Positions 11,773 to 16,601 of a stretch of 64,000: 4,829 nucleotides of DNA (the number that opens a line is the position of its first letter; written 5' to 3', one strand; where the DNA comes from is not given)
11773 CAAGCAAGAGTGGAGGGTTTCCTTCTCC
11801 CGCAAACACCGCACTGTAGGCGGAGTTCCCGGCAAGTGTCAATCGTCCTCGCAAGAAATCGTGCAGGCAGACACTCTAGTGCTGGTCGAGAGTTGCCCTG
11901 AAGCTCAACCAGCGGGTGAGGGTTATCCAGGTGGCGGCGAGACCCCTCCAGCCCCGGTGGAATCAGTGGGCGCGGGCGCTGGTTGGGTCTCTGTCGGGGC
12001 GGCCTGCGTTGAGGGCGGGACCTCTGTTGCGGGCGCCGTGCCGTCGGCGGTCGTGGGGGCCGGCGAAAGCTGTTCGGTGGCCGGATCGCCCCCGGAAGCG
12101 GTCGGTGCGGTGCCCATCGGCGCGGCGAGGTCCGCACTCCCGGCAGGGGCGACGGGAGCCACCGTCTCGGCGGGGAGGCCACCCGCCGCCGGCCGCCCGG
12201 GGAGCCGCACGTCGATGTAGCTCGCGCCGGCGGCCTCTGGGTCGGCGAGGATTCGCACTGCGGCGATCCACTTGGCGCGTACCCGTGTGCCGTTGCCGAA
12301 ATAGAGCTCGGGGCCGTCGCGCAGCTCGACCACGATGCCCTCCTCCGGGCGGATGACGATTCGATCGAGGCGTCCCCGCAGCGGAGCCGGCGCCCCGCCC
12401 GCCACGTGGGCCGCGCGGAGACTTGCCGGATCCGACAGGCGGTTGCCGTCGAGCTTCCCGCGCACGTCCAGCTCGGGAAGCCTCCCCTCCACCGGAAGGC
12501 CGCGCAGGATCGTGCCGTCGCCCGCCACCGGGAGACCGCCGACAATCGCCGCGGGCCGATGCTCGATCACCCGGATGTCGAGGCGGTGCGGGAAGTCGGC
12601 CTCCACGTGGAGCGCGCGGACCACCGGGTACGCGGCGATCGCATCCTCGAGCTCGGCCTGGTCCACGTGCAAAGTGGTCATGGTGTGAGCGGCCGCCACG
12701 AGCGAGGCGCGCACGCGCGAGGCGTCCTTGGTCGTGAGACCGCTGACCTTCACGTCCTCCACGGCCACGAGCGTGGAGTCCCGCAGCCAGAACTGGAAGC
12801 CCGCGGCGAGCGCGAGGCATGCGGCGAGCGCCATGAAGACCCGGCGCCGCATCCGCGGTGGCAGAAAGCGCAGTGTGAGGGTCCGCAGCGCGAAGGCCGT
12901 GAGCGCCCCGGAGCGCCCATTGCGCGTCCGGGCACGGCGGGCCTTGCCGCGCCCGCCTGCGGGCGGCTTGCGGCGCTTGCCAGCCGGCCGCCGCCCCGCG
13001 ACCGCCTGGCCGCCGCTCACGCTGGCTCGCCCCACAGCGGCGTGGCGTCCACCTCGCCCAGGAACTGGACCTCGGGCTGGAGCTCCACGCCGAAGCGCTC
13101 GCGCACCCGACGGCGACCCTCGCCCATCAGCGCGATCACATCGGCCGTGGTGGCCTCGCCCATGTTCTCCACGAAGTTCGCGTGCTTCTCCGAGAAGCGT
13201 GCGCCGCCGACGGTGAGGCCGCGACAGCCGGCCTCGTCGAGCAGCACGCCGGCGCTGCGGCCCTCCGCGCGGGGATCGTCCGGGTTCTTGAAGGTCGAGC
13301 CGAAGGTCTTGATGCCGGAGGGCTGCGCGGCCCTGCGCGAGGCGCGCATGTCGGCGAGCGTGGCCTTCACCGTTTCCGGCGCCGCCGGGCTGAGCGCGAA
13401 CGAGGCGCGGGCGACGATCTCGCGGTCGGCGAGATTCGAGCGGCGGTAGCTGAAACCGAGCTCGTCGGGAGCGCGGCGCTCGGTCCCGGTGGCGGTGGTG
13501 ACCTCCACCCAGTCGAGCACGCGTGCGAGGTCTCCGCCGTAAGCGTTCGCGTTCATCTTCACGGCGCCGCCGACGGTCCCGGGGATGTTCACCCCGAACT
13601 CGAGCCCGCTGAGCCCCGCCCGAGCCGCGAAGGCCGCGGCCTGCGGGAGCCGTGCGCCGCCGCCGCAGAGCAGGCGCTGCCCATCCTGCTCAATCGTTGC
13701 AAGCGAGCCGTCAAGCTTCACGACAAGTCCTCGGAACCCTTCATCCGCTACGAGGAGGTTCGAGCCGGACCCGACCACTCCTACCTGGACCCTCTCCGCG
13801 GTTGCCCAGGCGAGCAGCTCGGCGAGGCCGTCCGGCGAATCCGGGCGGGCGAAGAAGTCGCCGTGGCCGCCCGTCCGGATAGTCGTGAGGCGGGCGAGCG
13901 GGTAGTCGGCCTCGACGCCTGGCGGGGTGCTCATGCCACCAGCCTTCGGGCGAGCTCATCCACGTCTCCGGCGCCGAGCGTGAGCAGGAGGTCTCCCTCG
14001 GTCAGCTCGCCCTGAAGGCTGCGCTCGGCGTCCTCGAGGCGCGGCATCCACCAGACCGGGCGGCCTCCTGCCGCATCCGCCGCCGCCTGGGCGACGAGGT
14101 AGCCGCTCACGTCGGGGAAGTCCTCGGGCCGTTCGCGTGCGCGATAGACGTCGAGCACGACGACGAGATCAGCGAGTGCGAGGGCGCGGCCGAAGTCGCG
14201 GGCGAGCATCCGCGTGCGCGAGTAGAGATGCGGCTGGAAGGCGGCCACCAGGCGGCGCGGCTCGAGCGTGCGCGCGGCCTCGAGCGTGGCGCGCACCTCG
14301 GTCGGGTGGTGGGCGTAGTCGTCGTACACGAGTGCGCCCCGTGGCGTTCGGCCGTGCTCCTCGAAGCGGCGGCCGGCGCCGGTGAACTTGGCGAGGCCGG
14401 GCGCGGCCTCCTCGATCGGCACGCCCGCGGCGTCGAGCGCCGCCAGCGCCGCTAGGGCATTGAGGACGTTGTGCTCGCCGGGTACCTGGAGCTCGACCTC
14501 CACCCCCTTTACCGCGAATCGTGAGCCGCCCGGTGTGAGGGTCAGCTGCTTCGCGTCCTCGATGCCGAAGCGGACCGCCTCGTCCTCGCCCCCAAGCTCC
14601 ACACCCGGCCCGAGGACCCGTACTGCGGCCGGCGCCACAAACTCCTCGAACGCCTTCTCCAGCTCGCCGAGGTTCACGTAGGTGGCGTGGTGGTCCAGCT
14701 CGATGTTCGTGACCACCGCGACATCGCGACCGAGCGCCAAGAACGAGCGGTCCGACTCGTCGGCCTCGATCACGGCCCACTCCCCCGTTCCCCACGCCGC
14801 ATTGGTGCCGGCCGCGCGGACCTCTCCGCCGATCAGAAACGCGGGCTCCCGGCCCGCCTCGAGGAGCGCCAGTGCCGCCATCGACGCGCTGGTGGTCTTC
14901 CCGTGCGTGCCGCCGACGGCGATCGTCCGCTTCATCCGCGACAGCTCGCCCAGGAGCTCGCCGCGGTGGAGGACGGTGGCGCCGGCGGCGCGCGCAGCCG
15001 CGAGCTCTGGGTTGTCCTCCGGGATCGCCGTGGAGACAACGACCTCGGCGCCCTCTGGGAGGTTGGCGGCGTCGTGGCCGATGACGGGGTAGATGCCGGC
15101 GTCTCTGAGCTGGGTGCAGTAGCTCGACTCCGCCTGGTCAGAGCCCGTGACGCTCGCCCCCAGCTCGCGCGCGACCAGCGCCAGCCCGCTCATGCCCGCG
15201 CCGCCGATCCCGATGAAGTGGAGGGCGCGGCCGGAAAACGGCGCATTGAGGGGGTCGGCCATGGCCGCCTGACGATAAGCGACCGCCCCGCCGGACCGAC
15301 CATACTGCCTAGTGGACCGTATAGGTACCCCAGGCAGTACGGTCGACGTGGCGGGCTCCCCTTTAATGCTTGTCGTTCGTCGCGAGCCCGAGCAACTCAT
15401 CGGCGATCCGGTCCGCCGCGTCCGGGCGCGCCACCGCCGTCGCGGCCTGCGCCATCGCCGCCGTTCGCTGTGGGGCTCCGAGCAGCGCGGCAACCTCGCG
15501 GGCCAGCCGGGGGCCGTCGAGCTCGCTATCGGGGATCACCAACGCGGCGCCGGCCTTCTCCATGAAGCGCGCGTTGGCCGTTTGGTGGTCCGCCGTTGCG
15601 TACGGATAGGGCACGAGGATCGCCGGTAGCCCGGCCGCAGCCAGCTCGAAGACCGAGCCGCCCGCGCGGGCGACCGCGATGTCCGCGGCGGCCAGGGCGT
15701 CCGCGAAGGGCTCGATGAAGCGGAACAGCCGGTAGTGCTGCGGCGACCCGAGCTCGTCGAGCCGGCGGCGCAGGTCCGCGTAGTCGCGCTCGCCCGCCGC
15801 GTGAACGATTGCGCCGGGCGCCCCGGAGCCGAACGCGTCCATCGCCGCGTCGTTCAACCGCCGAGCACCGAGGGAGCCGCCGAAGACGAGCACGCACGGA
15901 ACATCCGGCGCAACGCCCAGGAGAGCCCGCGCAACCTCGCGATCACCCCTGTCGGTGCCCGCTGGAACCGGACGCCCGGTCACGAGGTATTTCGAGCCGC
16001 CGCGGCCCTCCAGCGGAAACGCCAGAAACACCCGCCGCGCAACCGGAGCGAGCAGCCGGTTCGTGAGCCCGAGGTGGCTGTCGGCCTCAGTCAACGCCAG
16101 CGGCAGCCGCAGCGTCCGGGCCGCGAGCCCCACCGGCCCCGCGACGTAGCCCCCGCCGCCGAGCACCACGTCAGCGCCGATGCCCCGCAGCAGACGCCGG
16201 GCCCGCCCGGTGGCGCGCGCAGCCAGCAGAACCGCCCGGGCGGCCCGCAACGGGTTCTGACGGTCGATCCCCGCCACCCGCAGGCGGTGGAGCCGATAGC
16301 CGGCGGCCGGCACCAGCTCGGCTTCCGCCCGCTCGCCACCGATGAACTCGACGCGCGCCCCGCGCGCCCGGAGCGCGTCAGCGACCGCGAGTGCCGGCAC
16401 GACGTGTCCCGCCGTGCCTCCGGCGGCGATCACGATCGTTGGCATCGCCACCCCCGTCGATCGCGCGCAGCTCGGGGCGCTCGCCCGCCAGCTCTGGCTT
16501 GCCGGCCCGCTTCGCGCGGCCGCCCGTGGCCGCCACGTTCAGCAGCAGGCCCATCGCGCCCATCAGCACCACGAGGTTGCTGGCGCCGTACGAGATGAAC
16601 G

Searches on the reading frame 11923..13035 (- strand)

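Call 63: search_protein_families(library=pfam, proteins=[window:11923-13035:-], max_evalue=0.001)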
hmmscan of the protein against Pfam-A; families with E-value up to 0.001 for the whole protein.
window:11923-13035:- (370 aa): 1 family
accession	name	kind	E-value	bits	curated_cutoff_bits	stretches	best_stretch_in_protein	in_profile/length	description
PF08478.15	POTRA_1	-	7.1e-08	33.1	23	1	91-159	2-69/69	POTRA domain, FtsQ-type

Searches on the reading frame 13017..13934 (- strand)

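Call 27: search_protein_families(library=pfam, proteins=[window:13017-13934:-], max_evalue=0.001)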
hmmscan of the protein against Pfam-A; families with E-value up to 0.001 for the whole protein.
window:13017-13934:- (305 aa): 2 families
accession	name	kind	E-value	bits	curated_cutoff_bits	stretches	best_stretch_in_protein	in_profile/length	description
PF02873.21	MurB_C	-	2.2e-30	105.2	27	1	189-292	2-99/99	UDP-N-acetylenolpyruvoylglucosamine reductase, C-terminal domain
PF01565.28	FAD_binding_4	-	6e-21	75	26.4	1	27-154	3-137/139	FAD binding domain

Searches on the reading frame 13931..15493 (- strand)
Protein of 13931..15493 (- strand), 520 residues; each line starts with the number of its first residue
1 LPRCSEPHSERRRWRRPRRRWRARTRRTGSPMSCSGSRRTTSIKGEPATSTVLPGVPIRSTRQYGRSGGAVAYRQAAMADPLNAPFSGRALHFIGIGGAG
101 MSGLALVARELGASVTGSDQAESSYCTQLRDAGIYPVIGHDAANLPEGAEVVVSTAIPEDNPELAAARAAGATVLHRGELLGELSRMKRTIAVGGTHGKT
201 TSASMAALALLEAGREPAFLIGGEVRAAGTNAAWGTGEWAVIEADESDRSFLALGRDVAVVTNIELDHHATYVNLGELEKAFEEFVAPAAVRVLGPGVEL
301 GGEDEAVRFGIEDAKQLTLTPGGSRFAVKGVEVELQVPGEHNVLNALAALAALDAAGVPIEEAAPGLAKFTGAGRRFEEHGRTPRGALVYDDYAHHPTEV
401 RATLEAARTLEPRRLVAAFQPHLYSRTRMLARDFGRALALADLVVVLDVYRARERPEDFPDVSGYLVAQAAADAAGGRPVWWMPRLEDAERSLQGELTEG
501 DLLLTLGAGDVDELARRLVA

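Call 27: search_protein_families(library=pfam, proteins=[window:13931-15493:-], max_evalue=0.001)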
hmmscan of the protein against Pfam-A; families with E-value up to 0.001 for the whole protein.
window:13931-15493:- (520 aa): 3 families
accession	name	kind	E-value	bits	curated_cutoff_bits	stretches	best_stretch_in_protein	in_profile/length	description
PF01225.30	Mur_ligase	-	1.9e-25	89.5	21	1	91-188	2-94/95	Mur ligase family, catalytic domain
PF02875.26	Mur_ligase_C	-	8.5e-20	72.3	28.4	1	375-509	1-127/127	Mur ligase, glutamate ligase domain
PF08245.18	Mur_ligase_M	-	1.8e-12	48.1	24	1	193-352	1-199/200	Mur ligase middle domain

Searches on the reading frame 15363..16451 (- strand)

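Call 27: search_protein_families(library=pfam, proteins=[window:15363-16451:-], max_evalue=0.001)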
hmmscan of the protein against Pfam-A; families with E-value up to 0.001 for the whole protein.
window:15363-16451:- (362 aa): 4 families
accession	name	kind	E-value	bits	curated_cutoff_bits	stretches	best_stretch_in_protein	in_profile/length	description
PF04101.22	Glyco_tran_28_C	-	5.1e-33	114.9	22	1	187-349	2-166/166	Glycosyltransferase family 28 C-terminal domain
PF03033.26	Glyco_transf_28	-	2e-27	96.4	26.2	1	6-142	1-138/139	Glycosyltransferase family 28 N-terminal domain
PF13579.12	Glyco_trans_4_4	-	6.8e-06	26.9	29.7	1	20-140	7-123/158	Glycosyl transferase 4-like domain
PF06722.18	EryCIII-like_C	-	6.8e-06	26.5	31.7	1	237-346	30-136/145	Erythromycin biosynthesis protein CIII-like, C-terminal domain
